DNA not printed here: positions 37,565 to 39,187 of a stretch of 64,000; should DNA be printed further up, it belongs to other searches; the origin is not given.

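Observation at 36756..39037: Carbamate kinase translationally coupled to a COG2403 / cPGS-like P-loop NTPase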

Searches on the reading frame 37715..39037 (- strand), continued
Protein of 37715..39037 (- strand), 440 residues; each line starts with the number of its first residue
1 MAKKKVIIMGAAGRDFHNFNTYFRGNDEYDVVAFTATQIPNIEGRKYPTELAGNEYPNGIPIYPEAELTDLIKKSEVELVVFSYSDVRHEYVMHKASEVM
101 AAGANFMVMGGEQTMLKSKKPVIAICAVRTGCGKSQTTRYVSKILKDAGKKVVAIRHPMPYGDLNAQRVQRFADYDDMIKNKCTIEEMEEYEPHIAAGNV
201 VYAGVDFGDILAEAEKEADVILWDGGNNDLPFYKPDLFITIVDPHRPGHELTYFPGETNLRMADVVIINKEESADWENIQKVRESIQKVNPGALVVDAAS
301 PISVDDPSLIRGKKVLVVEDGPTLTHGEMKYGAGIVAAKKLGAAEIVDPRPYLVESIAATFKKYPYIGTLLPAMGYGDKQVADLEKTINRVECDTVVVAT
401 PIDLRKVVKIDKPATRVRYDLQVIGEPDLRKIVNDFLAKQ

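Call 27: search_protein_families(library=ncbifam, proteins=[L003:6759-7697:+, L003:8651-9577:+, L011:5485-6393:+, L027:11377-12336:+, L057:11318-12256:+, L018:12296-13228:+, L006:8055-8528:+, L004:16419-17384:+, L006:5593-6120:+, L006:9053-9979:+], max_evalue=0.00001)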
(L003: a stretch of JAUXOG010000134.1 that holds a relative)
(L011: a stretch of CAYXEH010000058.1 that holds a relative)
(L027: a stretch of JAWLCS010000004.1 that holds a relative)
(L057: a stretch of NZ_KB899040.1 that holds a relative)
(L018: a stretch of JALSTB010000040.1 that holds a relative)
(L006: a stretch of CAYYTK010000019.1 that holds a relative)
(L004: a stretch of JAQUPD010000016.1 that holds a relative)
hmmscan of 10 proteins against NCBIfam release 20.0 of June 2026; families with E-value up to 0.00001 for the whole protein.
L003:6759-7697:+ (312 aa): 16 families
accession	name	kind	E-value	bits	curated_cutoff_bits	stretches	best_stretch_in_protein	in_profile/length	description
NF001986.0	PRK00779.1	subfamily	4.8e-130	433.2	306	1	8-311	4-305/307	ornithine carbamoyltransferase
TIGR00658.1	orni_carb_tr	equivalog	2.8e-124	414.2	280.85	1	10-310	1-303/304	ornithine carbamoyltransferase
NF011380.0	PRK14805.1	equivalog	8.8e-111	369.8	421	1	11-311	3-301/302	ornithine carbamoyltransferase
TIGR04384.1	putr_carbamoyl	exception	4.7e-97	325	500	1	11-309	1-306/330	putrescine carbamoyltransferase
NF003286.0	PRK04284.1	subfamily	2.4e-83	280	515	2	8-274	5-277/332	ornithine carbamoyltransferase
NF002470.0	PRK01713.1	equivalog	1e-64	219.1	545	1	9-275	7-279/334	ornithine carbamoyltransferase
NF009213.0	PRK12562.1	subfamily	1.8e-63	215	559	2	10-275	7-279/334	ornithine carbamoyltransferase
NF011379.0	PRK14804.1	equivalog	1.4e-56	191.9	373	1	12-310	9-309/311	ornithine carbamoyltransferase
NF003384.0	PRK04523.1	equivalog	4e-52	177.3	288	1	10-310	4-333/336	N-acetylornithine carbamoyltransferase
NF002032.1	PRK00856.1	equivalog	1.3e-47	162.4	263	1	11-309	2-296/297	aspartate carbamoyltransferase catalytic subunit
TIGR00670.1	asp_carb_tr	equivalog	6.5e-45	153.5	236.95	1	10-310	1-303/304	aspartate carbamoyltransferase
NF006046.0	PRK08192.1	equivalog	2.3e-30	106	512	1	5-306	2-313/339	aspartate carbamoyltransferase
NF008853.0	PRK11891.1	equivalog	1.7e-27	96.1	560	1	4-310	82-398/430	aspartate carbamoyltransferase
TIGR03316.1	ygeW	equivalog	1.9e-21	76.5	500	1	8-236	17-273/391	knotted carbamoyltransferase YgeW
NF005538.0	PRK07200.1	equivalog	2e-21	76.5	453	1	7-303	19-369/396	knotted carbamoyltransferase YgeW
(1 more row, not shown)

L003:8651-9577:+ (308 aa): 17 families
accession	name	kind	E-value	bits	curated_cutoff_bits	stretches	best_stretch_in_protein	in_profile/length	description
TIGR00670.1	asp_carb_tr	equivalog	8.1e-96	320.7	236.95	1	4-306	1-303/304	aspartate carbamoyltransferase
NF002032.1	PRK00856.1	equivalog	6.4e-87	291.5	263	1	4-305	1-296/297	aspartate carbamoyltransferase catalytic subunit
NF008853.0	PRK11891.1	equivalog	2.2e-73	247.3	560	1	4-306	89-398/430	aspartate carbamoyltransferase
NF006046.0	PRK08192.1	equivalog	8.2e-73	245.6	512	1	4-306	7-317/339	aspartate carbamoyltransferase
NF001986.0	PRK00779.1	subfamily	1.2e-52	178.9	306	1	2-307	4-305/307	ornithine carbamoyltransferase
TIGR00658.1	orni_carb_tr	equivalog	1.6e-45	155.6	280.85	1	4-306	1-303/304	ornithine carbamoyltransferase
TIGR04384.1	putr_carbamoyl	exception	1.8e-35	122.6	500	1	5-306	1-307/330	putrescine carbamoyltransferase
NF010387.0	PRK13814.1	equivalog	2.4e-33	115.4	660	1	24-303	31-300/310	aspartate carbamoyltransferase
NF011380.0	PRK14805.1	equivalog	9.9e-28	97.1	421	1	4-306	2-300/302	ornithine carbamoyltransferase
NF009916.0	PRK13376.1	equivalog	2.5e-27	95.6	800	1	44-303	53-330/525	bifunctional aspartate carbamoyltransferase catalytic subunit/aspartate carbamoyltransferase regulatory subunit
NF003286.0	PRK04284.1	subfamily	1.2e-21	77.3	515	1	13-282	19-287/332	ornithine carbamoyltransferase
NF011379.0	PRK14804.1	equivalog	4.8e-18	65.3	373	1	4-306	7-309/311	ornithine carbamoyltransferase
NF003384.0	PRK04523.1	equivalog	1.4e-15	57.2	288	1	2-149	2-163/336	N-acetylornithine carbamoyltransferase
NF002470.0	PRK01713.1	equivalog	9.9e-15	54.8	545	1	20-290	24-296/334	ornithine carbamoyltransferase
NF009213.0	PRK12562.1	subfamily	3.2e-11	43.2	559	1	4-164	7-166/334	ornithine carbamoyltransferase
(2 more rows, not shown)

L011:5485-6393:+ (302 aa): 17 families
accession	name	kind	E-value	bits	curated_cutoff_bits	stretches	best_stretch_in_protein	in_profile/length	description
TIGR00670.1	asp_carb_tr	equivalog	1.5e-110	369.1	236.95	1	4-299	1-303/304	aspartate carbamoyltransferase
NF002032.1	PRK00856.1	equivalog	5e-97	324.7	263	1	5-298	2-296/297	aspartate carbamoyltransferase catalytic subunit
NF006046.0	PRK08192.1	equivalog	8.9e-72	242.2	512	1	4-301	7-319/339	aspartate carbamoyltransferase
NF008853.0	PRK11891.1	equivalog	1.3e-68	231.6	560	1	4-301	89-400/430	aspartate carbamoyltransferase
NF009916.0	PRK13376.1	equivalog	7.8e-44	150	800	1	4-300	8-334/525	bifunctional aspartate carbamoyltransferase catalytic subunit/aspartate carbamoyltransferase regulatory subunit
NF010387.0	PRK13814.1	equivalog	4.5e-43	147.3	660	1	23-299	30-303/310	aspartate carbamoyltransferase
NF001986.0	PRK00779.1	subfamily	3.2e-41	141.4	306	1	2-299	4-304/307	ornithine carbamoyltransferase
TIGR00658.1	orni_carb_tr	equivalog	1.5e-38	132.7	280.85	1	4-299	1-303/304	ornithine carbamoyltransferase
TIGR04384.1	putr_carbamoyl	exception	2.2e-25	89.5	500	1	7-297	3-305/330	putrescine carbamoyltransferase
NF011380.0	PRK14805.1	equivalog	7.2e-25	87.7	421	1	4-299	2-300/302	ornithine carbamoyltransferase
NF003286.0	PRK04284.1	subfamily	1.1e-21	77.4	515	1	2-274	5-286/332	ornithine carbamoyltransferase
NF003384.0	PRK04523.1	equivalog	4.9e-16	58.7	288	1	3-298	3-332/336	N-acetylornithine carbamoyltransferase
NF011379.0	PRK14804.1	equivalog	7.4e-15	54.9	373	1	4-295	7-305/311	ornithine carbamoyltransferase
NF002470.0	PRK01713.1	equivalog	2.4e-11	43.7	545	1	1-289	5-301/334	ornithine carbamoyltransferase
NF005538.0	PRK07200.1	equivalog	3.8e-09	36.1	453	1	11-102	29-123/396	knotted carbamoyltransferase YgeW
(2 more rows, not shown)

L027:11377-12336:+ (319 aa): 17 families
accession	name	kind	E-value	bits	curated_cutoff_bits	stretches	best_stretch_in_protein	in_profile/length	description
TIGR00670.1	asp_carb_tr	equivalog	2.4e-111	371.7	236.95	1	21-316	1-303/304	aspartate carbamoyltransferase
NF002032.1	PRK00856.1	equivalog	1.2e-96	323.4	263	1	22-315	2-296/297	aspartate carbamoyltransferase catalytic subunit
NF006046.0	PRK08192.1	equivalog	1.4e-76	258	512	1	19-318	5-319/339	aspartate carbamoyltransferase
NF008853.0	PRK11891.1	equivalog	3.6e-70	236.7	560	1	18-318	85-400/430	aspartate carbamoyltransferase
NF001986.0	PRK00779.1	subfamily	2e-45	155.2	306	1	18-316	3-304/307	ornithine carbamoyltransferase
NF009916.0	PRK13376.1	equivalog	1.3e-42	146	800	1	18-317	5-334/525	bifunctional aspartate carbamoyltransferase catalytic subunit/aspartate carbamoyltransferase regulatory subunit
NF010387.0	PRK13814.1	equivalog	2.9e-41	141.4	660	1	41-316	31-303/310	aspartate carbamoyltransferase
TIGR00658.1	orni_carb_tr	equivalog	3.7e-41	141.3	280.85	1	21-316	1-303/304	ornithine carbamoyltransferase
TIGR04384.1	putr_carbamoyl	exception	2.7e-28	99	500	1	24-314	3-305/330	putrescine carbamoyltransferase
NF011380.0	PRK14805.1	equivalog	5.1e-28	98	421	1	21-316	2-300/302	ornithine carbamoyltransferase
NF003286.0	PRK04284.1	subfamily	1.3e-23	83.6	515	1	17-289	3-284/332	ornithine carbamoyltransferase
NF011379.0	PRK14804.1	equivalog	4.9e-17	62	373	1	20-312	6-305/311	ornithine carbamoyltransferase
NF003384.0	PRK04523.1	equivalog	2.7e-16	59.6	288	1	20-316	3-333/336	N-acetylornithine carbamoyltransferase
NF002470.0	PRK01713.1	equivalog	3.6e-13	49.7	545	1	17-290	4-286/334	ornithine carbamoyltransferase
NF005538.0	PRK07200.1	equivalog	1.6e-12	47.1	453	1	11-119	12-123/396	knotted carbamoyltransferase YgeW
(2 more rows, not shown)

L057:11318-12256:+ (312 aa): 16 families
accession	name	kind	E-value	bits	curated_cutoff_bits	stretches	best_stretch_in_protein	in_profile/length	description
TIGR00658.1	orni_carb_tr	equivalog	3e-139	463.4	280.85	1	8-310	1-303/304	ornithine carbamoyltransferase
NF001986.0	PRK00779.1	subfamily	7.5e-138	458.8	306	1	5-311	3-305/307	ornithine carbamoyltransferase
NF011380.0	PRK14805.1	equivalog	3.1e-102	341.7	421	1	8-311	2-301/302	ornithine carbamoyltransferase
TIGR04384.1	putr_carbamoyl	exception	5.9e-102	341.2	500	1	10-310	2-307/330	putrescine carbamoyltransferase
NF003286.0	PRK04284.1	subfamily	1.4e-91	307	515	2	4-275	3-278/332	ornithine carbamoyltransferase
NF002470.0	PRK01713.1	equivalog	2.6e-72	244.1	545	1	1-275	1-279/334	ornithine carbamoyltransferase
NF009213.0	PRK12562.1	subfamily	3.3e-67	227.2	559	1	7-275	6-279/334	ornithine carbamoyltransferase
NF011379.0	PRK14804.1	equivalog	6.1e-60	202.9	373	1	8-310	7-309/311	ornithine carbamoyltransferase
NF003384.0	PRK04523.1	equivalog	1e-54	185.8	288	1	8-310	4-333/336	N-acetylornithine carbamoyltransferase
NF002032.1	PRK00856.1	equivalog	3.1e-49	167.8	263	1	8-309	1-296/297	aspartate carbamoyltransferase catalytic subunit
TIGR00670.1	asp_carb_tr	equivalog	8.8e-48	163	236.95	1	8-310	1-303/304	aspartate carbamoyltransferase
NF006046.0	PRK08192.1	equivalog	2.5e-33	115.8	512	1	4-311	3-318/339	aspartate carbamoyltransferase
NF008853.0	PRK11891.1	equivalog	3.4e-33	114.9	560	1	8-311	89-399/430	aspartate carbamoyltransferase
NF005538.0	PRK07200.1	equivalog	4.1e-22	78.8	453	1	4-236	18-276/396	knotted carbamoyltransferase YgeW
NF010387.0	PRK13814.1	equivalog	3.8e-21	75.3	660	1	10-310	8-303/310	aspartate carbamoyltransferase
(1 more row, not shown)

L018:12296-13228:+ (310 aa): 17 families
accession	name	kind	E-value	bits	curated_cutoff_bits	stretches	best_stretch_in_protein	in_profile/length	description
NF001986.0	PRK00779.1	subfamily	1.5e-134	447.9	306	1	5-310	3-304/307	ornithine carbamoyltransferase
TIGR00658.1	orni_carb_tr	equivalog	1.1e-132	441.8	280.85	1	8-310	1-303/304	ornithine carbamoyltransferase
TIGR04384.1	putr_carbamoyl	exception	1.5e-102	343.1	500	1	11-308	3-305/330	putrescine carbamoyltransferase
NF011380.0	PRK14805.1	equivalog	4.9e-94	314.8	421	1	8-308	2-298/302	ornithine carbamoyltransferase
NF003286.0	PRK04284.1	subfamily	4e-88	295.7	515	1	3-307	2-327/332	ornithine carbamoyltransferase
NF002470.0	PRK01713.1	equivalog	4.9e-71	239.9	545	1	1-275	1-279/334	ornithine carbamoyltransferase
NF009213.0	PRK12562.1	subfamily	4.4e-65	220.2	559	1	7-307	6-329/334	ornithine carbamoyltransferase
NF011379.0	PRK14804.1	equivalog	4e-54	183.9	373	1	8-306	7-305/311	ornithine carbamoyltransferase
NF003384.0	PRK04523.1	equivalog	7.6e-53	179.7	288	1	8-309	4-332/336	N-acetylornithine carbamoyltransferase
TIGR00670.1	asp_carb_tr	equivalog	2e-50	171.6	236.95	1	8-310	1-303/304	aspartate carbamoyltransferase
NF002032.1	PRK00856.1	equivalog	2.4e-48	164.8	263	1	9-310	2-297/297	aspartate carbamoyltransferase catalytic subunit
NF006046.0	PRK08192.1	equivalog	2.1e-39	135.7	512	1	4-310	3-317/339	aspartate carbamoyltransferase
NF008853.0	PRK11891.1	equivalog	2.3e-29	102.3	560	1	8-309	89-397/430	aspartate carbamoyltransferase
NF005538.0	PRK07200.1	equivalog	7.8e-21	74.5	453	1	126-235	156-275/396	knotted carbamoyltransferase YgeW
TIGR03316.1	ygeW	equivalog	2.6e-19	69.4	500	1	9-236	20-273/391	knotted carbamoyltransferase YgeW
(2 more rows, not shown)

L006:8055-8528:+ (157 aa): 7 families
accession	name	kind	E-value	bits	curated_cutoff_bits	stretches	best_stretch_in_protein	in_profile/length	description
TIGR01951.1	nusB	equivalog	1.4e-37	128.9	88.35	1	11-137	2-128/131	transcription antitermination factor NusB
NF001223.0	PRK00202.1-1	equivalog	5.3e-30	104.4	131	1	8-140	6-144/146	transcription antitermination factor NusB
NF011494.0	PRK14902.1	equivalog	8.9e-17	61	319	1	12-138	3-127/444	16S rRNA (cytosine(967)-C(5))-methyltransferase RsmB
TIGR00563.1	rsmB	equivalog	1.4e-14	54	269.05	1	18-134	4-118/437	16S rRNA (cytosine(967)-C(5))-methyltransferase RsmB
NF011493.0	PRK14901.1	equivalog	1.1e-13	50.8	540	1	13-141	4-130/447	16S rRNA (cytosine(967)-C(5))-methyltransferase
NF001230.0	PRK00202.2-5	equivalog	1.6e-10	41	132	1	15-142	26-153/165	transcription antitermination factor NusB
NF008149.0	PRK10901.1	equivalog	9.5e-07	28.1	375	1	11-143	8-136/434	16S rRNA (cytosine(967)-C(5))-methyltransferase RsmB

L004:16419-17384:+ (321 aa): 8 families
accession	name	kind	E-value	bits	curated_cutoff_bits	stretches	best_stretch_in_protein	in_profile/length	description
TIGR00128.1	fabD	equivalog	2.8e-100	335.6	260.9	1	8-295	2-289/290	ACP S-malonyltransferase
TIGR03131.1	malonate_mdcH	equivalog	3.9e-57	194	297.9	1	10-307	2-290/297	malonate decarboxylase subunit epsilon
NF045894.1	PKS_plus_SDR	equivalog_domain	1.7e-56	191.7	1740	1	6-293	529-815/1515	type I polyketide synthase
TIGR02813.1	omega_3_PfaA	subfamily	9.2e-51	171.9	1010.1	1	7-292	579-879/2582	polyketide-type polyunsaturated fatty acid synthase PfaA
NF037941.1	PKS_NbtC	equivalog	2.8e-25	88.4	1150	1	8-287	96-378/1027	nocobactin polyketide synthase NbtC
NF040607.1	mycolic_Pks13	equivalog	1.9e-22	78.7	2100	1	11-284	667-945/1680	polyketide synthase Pks13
NF037940.1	PKS_MbtD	equivalog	8.5e-20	70.4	1150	1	8-280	91-361/978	mycobactin polyketide synthase MbtD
NF041183.1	Pks2_ls1_myc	equivalog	6e-18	63.2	2400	1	10-291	534-812/2086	sulfolipid-1 biosynthesis phthioceranic/hydroxyphthioceranic acid synthase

L006:5593-6120:+ (175 aa): 7 families
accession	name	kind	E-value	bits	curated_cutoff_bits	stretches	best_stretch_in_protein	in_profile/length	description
TIGR01510.1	coaD_prev_kdtB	equivalog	4.3e-55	186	103.3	1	3-156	1-154/155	pantetheine-phosphate adenylyltransferase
TIGR00125.1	cyt_tran_rel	domain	9.9e-18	64.1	27.7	1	3-63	1-65/65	adenylyltransferase/cytidyltransferase family protein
TIGR00482.1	TIGR00482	equivalog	9.2e-09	35.6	112.45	1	5-69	1-70/194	nicotinate (nicotinamide) nucleotide adenylyltransferase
NF002243.0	PRK01153.1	subfamily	1.7e-07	31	127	1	3-61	2-63/175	nicotinamide-nucleotide adenylyltransferase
NF000839.0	PRK00071.1-1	equivalog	8.3e-07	29.1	187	1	2-65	7-74/219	nicotinate-nucleotide adenylyltransferase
NF005519.0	PRK07152.1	equivalog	3.6e-06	26.2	315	1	4-69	4-74/361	nicotinate-nucleotide adenylyltransferase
TIGR01527.1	arch_NMN_Atrans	equivalog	8.3e-06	25.4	181.2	0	3-62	1-63/167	nicotinamide-nucleotide adenylyltransferase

L006:9053-9979:+ (308 aa): 3 families
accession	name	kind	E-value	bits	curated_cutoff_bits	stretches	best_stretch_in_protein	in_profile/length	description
TIGR00945.1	tatC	equivalog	1e-49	169.4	132.7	1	76-293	2-215/215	twin-arginine translocase subunit TatC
TIGR01912.1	TatC-Arch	equivalog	3.5e-39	134.9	192.6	1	87-303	14-232/234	Sec-independent protein translocase TatC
NF008174.0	PRK10921.1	equivalog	3.8e-24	85.7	432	1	76-302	10-235/258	Sec-independent protein translocase subunit TatC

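Call 42: search_protein_representatives(protein=window:37715-39037:-)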
Query: 440 residues. Proteins with E-value up to 0.001 (for the whole library): 3801; up to 1e-10: 2430; up to 1e-30: 687. The best 150 are listed.
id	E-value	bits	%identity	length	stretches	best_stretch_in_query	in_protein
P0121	3.2e-176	602.9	61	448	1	2-438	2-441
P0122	2.9e-154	530.5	59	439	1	4-419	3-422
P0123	6.3e-153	526.1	54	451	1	4-438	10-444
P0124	3.2e-139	481.0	51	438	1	1-433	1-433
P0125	9.2e-139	479.5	54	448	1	4-421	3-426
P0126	5.5e-131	453.9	48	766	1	5-434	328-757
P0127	1.0e-126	439.8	49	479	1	4-425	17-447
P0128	7.0e-125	433.7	61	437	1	1-317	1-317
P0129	1.2e-121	423.1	50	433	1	4-422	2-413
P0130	5.0e-121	421.0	50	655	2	41-433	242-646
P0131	9.9e-121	420.1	69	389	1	9-271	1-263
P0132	2.6e-120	418.7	46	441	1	4-439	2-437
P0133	9.4e-120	416.8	45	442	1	3-425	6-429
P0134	2.0e-117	409.2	52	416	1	4-439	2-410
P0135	3.4e-117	408.4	45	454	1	2-433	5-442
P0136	4.5e-117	408.0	50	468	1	1-424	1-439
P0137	2.4e-115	402.3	44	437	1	2-437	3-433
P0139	1.5e-114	399.7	51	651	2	4-303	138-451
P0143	2.3e-109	382.6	45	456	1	7-422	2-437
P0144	1.8e-108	379.6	45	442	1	4-432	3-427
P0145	3.0e-107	375.7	43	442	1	9-429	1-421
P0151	1.1e-102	360.6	49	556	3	31-318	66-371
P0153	1.9e-101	356.6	41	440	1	4-425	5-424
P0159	1.9e-99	349.9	43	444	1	3-426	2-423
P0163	4.1e-96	338.9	40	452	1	3-435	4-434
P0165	4.3e-94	332.3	39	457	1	3-422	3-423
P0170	1.3e-90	320.9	44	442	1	4-426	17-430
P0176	4.9e-88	312.3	37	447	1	5-433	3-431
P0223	1.1e-72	261.7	45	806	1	150-439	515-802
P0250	9.8e-67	242.2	61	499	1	53-235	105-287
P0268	1.0e-61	225.7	47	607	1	115-406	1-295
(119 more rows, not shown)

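Call 43: list_cluster_members(proteins=[P0124, P0132, P0133, P0135, P0137, P0144, P0145, P0153, P0159, P0163])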
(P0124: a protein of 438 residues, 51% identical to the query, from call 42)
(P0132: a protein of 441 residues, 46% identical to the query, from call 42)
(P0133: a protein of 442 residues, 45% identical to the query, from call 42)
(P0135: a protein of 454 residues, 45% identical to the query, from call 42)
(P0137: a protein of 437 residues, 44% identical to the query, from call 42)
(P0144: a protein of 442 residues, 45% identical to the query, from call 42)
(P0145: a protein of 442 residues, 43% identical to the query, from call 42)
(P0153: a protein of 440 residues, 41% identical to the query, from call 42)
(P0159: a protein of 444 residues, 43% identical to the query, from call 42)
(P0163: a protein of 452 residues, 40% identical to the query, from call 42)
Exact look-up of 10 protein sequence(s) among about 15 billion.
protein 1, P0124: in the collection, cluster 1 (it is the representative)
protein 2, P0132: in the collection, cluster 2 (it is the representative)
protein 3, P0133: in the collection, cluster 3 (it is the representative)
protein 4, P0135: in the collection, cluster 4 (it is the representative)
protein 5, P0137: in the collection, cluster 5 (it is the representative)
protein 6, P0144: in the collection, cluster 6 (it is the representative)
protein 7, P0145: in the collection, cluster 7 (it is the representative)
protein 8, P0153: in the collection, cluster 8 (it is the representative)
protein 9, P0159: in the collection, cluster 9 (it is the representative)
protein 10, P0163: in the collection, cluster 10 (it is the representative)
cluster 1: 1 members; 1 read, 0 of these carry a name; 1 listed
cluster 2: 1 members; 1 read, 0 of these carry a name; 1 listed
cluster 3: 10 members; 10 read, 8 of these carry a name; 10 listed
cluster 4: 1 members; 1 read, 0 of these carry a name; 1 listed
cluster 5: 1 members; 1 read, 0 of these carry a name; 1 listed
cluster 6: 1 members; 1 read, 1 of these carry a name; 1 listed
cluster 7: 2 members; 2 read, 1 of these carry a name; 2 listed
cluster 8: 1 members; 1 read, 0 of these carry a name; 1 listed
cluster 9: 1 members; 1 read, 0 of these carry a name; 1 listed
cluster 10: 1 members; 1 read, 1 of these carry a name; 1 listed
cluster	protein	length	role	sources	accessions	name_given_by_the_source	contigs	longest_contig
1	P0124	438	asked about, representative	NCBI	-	-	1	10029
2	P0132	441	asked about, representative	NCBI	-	-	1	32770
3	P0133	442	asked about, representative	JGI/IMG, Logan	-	predicted GTPase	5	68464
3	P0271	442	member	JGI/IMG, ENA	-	predicted GTPase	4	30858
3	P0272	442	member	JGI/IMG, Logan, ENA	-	predicted GTPase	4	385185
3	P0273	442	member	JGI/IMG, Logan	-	predicted GTPase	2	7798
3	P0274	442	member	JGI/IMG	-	predicted GTPase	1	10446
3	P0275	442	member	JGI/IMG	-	predicted GTPase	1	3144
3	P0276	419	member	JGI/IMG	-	predicted GTPase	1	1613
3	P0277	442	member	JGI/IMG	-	predicted GTPase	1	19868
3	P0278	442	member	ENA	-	-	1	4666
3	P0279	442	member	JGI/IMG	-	-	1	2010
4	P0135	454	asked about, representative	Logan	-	-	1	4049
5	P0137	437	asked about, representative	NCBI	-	-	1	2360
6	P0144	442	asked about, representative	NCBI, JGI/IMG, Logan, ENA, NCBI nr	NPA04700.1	MAG: GTPase [Crenarchaeota archaeon] | GTPase [Thermoproteota archaeon]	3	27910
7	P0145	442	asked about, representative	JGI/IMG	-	-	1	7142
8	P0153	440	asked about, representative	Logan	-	-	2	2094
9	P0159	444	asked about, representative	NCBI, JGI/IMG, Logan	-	-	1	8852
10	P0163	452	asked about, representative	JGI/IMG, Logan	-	predicted GTPase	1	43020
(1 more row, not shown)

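Call 44: predict_structure(alignment_id=A1)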
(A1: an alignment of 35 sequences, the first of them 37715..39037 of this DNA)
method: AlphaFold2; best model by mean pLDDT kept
length: 440 residues; sequences in the alignment: 35
mean_pLDDT: 91.3   pTM: 0.90
mean pLDDT of the five models: 91.3, 89.8, 89.4, 88.6, 87.4
residues with pLDDT >= 90: 310; 70-90: 119; 50-70: 11; < 50: 0
segments of 3 or more residues with pLDDT < 50: none
pLDDT, mean of each block of 10 residues (from residue 1): 88 86 92 83 87 92 92 96 86 93 92 89 92 90 97 87 89 94 89 93 92 97 81 95 92 90 96 94 97 96 94 95 69 87 96 93 85 88 96 96 92 94 95 96
secondary structure, 60 per line:
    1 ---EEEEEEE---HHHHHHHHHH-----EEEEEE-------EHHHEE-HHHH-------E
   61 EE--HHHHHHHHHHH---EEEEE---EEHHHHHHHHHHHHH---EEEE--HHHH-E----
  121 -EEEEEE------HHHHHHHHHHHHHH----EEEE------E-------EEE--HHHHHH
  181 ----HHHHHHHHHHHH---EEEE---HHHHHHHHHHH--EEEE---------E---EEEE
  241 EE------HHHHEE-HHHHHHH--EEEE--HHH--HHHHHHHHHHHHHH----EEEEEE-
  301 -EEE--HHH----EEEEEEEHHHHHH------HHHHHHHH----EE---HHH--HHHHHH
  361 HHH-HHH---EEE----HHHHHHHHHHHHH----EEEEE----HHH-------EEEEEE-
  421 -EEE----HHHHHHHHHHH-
elements in order: E4-10 H14-23 E29-34 H49-52 E60-62 H65-75 E79-83 H89-101 E105-108 H111-114 E122-127 H134-147 E152-155 E170-172 H175-180 H185-196 E200-203 H207-217 E220-223 E237-242 H249-252 H256-262 E265-268 H276-289 E294-299 E302-304 E314-320 H321-326 H333-340 H355-363 E371-373 H378-390 E395-399 E414-419 E422-424 H429-439
